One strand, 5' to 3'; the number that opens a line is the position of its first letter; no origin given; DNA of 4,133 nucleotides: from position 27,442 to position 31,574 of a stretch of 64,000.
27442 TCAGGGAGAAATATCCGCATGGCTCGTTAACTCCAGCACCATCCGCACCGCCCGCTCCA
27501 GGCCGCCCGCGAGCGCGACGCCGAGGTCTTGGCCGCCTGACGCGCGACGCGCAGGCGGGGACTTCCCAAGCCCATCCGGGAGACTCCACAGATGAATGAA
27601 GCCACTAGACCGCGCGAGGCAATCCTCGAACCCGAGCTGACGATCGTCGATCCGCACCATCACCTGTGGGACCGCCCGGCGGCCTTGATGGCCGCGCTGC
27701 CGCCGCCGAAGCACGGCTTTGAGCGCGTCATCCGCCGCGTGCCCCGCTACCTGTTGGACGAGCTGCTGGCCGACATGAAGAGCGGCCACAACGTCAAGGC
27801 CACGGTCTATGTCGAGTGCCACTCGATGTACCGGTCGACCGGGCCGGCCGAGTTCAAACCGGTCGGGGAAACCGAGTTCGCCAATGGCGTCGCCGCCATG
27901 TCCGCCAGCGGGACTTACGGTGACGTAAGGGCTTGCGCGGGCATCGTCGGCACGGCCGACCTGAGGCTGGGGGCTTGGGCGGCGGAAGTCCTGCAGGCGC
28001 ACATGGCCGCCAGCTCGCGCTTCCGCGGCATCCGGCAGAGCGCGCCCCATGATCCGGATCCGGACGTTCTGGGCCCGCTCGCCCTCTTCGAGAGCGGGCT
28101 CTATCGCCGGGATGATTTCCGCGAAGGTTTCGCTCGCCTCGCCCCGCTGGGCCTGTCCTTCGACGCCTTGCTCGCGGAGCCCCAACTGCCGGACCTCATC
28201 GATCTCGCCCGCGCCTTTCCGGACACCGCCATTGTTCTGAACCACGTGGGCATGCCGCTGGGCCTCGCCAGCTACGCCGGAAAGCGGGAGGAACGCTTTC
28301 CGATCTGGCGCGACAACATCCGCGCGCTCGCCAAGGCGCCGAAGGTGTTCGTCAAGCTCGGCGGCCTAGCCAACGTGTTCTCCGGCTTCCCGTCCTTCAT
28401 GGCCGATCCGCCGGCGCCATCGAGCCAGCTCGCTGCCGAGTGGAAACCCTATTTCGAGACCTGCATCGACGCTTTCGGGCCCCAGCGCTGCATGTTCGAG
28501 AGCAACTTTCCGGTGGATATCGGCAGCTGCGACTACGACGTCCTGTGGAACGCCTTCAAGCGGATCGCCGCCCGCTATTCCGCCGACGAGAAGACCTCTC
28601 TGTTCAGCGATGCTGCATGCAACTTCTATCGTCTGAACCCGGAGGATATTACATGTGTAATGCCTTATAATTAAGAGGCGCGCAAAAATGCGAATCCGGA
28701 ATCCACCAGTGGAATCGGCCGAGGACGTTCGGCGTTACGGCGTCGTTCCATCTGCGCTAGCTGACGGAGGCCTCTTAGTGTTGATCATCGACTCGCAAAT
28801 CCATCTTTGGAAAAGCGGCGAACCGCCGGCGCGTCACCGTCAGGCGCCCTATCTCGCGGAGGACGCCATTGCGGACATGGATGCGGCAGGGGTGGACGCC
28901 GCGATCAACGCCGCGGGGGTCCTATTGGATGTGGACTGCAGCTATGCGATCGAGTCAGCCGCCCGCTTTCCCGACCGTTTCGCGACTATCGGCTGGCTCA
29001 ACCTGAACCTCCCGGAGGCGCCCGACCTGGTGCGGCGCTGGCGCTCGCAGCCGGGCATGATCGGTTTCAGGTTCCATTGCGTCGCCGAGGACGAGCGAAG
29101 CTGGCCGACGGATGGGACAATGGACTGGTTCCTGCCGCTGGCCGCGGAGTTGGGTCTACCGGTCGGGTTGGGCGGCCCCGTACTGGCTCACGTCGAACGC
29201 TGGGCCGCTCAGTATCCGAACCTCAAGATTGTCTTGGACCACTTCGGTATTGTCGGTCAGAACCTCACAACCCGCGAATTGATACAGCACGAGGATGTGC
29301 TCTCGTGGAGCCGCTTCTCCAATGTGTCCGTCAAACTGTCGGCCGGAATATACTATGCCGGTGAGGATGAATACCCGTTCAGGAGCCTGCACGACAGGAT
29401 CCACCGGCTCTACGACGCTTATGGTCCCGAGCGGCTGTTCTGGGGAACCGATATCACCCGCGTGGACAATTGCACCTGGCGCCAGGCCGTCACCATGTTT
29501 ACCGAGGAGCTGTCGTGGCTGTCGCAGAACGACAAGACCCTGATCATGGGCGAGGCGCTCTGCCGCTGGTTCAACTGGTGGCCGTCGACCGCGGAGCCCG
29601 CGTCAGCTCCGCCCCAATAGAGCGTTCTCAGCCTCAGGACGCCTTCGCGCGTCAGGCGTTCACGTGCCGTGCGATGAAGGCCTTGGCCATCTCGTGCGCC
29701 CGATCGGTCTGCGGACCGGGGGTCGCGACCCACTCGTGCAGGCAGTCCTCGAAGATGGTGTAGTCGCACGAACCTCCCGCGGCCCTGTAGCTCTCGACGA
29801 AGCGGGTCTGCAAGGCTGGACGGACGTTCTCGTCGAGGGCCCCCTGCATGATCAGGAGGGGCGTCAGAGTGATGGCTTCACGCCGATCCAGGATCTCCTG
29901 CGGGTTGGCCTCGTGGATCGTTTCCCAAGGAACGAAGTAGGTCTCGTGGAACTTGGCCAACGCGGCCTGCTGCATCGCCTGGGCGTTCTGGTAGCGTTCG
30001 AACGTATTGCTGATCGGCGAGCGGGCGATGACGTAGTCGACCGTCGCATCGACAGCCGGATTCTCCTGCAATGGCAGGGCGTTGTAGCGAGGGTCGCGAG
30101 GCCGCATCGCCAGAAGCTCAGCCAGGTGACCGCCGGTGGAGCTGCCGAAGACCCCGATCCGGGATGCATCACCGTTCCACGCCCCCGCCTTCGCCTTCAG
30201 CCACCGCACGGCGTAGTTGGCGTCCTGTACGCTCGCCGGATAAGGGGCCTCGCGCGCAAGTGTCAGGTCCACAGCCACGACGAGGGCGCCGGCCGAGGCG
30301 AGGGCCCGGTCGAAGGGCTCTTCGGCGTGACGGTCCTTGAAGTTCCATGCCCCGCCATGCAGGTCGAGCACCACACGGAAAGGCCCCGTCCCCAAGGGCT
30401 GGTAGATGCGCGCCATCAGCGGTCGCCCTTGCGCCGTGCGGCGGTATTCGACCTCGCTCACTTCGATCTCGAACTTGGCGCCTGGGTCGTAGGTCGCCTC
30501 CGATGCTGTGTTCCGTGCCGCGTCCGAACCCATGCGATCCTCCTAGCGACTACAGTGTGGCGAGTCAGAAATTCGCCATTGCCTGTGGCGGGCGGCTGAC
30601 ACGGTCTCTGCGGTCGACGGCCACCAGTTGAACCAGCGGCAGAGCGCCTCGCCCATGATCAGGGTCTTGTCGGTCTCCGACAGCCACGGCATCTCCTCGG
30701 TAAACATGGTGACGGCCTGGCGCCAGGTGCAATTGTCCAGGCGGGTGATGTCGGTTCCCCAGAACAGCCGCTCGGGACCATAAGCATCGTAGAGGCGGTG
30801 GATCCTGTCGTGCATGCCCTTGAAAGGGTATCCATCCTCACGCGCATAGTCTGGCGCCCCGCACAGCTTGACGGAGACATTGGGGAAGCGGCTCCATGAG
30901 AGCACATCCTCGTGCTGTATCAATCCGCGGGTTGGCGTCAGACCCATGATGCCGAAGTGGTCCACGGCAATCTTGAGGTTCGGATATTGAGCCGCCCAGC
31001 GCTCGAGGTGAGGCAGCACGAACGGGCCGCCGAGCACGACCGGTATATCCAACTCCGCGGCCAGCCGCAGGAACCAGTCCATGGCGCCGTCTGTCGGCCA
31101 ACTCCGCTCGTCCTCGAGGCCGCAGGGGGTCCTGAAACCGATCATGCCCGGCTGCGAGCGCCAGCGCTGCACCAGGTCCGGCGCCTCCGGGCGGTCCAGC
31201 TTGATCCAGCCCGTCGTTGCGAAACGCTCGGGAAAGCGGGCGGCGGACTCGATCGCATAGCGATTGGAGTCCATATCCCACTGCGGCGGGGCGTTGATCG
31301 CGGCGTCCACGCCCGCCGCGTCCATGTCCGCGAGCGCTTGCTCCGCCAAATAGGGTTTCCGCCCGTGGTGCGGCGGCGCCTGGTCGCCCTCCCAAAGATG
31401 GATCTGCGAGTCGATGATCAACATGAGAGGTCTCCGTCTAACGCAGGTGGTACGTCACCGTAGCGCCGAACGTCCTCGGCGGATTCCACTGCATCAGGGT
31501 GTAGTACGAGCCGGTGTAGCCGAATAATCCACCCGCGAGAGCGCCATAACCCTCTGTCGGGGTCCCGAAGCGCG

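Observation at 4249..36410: One promoter/operator module reiterated in front of at least seven transcription units of the catabolic region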

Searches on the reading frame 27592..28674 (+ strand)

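Call 10: search_protein_families(library=pfam, proteins=[window:27592-28674:+])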
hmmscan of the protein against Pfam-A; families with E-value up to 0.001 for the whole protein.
window:27592-28674:+ (360 aa): 1 family
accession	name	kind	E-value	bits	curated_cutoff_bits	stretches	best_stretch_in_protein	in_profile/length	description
PF04909.20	Amidohydro_2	-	4.6e-35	122.2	26.4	1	19-348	1-289/289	Amidohydrolase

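Call 32: search_protein_families(library=ncbifam, proteins=[window:27592-28674:+], max_evalue=0.00001)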
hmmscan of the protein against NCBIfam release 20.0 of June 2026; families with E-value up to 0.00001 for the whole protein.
window:27592-28674:+ (360 aa): 1 family
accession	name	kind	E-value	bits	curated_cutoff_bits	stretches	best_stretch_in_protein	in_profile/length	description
NF052480.1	FuconLaconase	equivalog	5.9e-21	75.3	400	1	114-348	72-286/287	L-fucono-1,5-lactonase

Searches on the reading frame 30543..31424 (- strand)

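Call 11: search_protein_families(library=pfam, proteins=[window:30543-31424:-])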
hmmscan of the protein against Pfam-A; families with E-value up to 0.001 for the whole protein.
window:30543-31424:- (293 aa): 1 family
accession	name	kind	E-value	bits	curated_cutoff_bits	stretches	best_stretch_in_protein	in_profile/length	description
PF04909.20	Amidohydro_2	-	3e-25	90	26.4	1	4-258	1-280/289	Amidohydrolase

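Call 32: search_protein_families(library=ncbifam, proteins=[window:30543-31424:-], max_evalue=0.00001)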
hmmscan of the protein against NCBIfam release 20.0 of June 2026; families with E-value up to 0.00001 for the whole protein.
window:30543-31424:- (293 aa): 1 family
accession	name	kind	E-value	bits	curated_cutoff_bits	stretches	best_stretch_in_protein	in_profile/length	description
NF052480.1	FuconLaconase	equivalog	1.7e-07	31.1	400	1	24-260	30-279/287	L-fucono-1,5-lactonase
